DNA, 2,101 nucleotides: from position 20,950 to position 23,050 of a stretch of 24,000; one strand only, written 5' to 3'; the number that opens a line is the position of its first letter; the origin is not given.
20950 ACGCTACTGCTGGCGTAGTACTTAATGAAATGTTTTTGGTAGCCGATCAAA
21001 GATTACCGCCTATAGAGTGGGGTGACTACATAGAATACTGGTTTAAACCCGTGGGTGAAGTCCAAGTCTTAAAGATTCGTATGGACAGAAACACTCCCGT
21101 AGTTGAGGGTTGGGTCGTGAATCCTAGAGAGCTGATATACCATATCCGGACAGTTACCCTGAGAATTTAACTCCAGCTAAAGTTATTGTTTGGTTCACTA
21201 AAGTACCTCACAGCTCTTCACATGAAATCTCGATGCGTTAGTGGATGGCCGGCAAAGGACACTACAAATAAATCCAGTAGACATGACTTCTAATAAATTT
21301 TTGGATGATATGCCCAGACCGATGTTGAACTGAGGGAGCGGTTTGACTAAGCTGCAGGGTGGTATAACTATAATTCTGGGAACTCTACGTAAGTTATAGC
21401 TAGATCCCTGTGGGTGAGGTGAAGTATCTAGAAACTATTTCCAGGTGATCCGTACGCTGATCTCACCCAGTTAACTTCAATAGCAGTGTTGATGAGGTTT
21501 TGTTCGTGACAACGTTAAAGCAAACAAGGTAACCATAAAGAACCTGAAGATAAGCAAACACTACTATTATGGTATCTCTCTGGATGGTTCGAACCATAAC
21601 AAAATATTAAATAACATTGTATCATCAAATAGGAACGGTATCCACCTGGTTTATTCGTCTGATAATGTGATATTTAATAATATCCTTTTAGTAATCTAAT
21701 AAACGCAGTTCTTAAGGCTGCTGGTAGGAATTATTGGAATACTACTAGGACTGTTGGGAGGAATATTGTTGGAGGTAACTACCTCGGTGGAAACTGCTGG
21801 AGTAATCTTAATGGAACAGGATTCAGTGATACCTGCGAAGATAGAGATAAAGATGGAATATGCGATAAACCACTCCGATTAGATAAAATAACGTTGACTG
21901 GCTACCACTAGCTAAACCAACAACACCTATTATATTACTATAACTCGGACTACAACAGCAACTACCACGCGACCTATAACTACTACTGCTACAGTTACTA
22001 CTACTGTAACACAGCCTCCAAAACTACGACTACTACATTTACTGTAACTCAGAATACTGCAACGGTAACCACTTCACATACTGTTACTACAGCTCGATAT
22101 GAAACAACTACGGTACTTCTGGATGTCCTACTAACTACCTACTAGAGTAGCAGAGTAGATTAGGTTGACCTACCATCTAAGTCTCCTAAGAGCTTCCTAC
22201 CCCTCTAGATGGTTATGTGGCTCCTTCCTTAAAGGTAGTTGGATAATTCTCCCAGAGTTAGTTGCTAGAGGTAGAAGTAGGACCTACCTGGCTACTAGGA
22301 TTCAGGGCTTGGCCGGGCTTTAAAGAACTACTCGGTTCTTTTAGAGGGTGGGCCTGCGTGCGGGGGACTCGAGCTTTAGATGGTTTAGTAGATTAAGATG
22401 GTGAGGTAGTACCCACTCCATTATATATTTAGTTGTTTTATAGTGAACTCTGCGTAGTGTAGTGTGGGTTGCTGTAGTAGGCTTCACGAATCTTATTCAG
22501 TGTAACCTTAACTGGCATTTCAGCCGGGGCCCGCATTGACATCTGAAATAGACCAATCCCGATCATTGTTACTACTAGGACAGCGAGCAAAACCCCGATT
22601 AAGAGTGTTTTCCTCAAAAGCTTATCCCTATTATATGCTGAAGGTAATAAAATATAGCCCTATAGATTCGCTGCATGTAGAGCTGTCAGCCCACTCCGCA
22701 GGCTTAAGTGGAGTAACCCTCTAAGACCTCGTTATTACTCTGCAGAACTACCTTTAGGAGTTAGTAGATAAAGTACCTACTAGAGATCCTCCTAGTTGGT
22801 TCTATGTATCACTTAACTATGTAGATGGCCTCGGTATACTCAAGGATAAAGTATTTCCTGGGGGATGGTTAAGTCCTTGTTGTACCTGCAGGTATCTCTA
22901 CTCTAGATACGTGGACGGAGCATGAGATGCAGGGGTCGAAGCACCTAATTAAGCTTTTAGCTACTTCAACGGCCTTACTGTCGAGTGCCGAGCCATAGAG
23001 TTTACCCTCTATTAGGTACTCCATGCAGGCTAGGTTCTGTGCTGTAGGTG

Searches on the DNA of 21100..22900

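Call 77: search_rna_families(source=window, start=21100, end=22900, threshold=evalue, max_evalue=1)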
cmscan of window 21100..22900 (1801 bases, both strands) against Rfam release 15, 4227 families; matches with E-value up to 1: 1.
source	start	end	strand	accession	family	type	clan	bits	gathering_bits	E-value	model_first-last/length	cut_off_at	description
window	21461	21626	+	RF00540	snopsi18S-1854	Gene; snRNA; snoRNA; HACA-box;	-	30.6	40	0.019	1-156/156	no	Small nucleolar RNA psi18S-1854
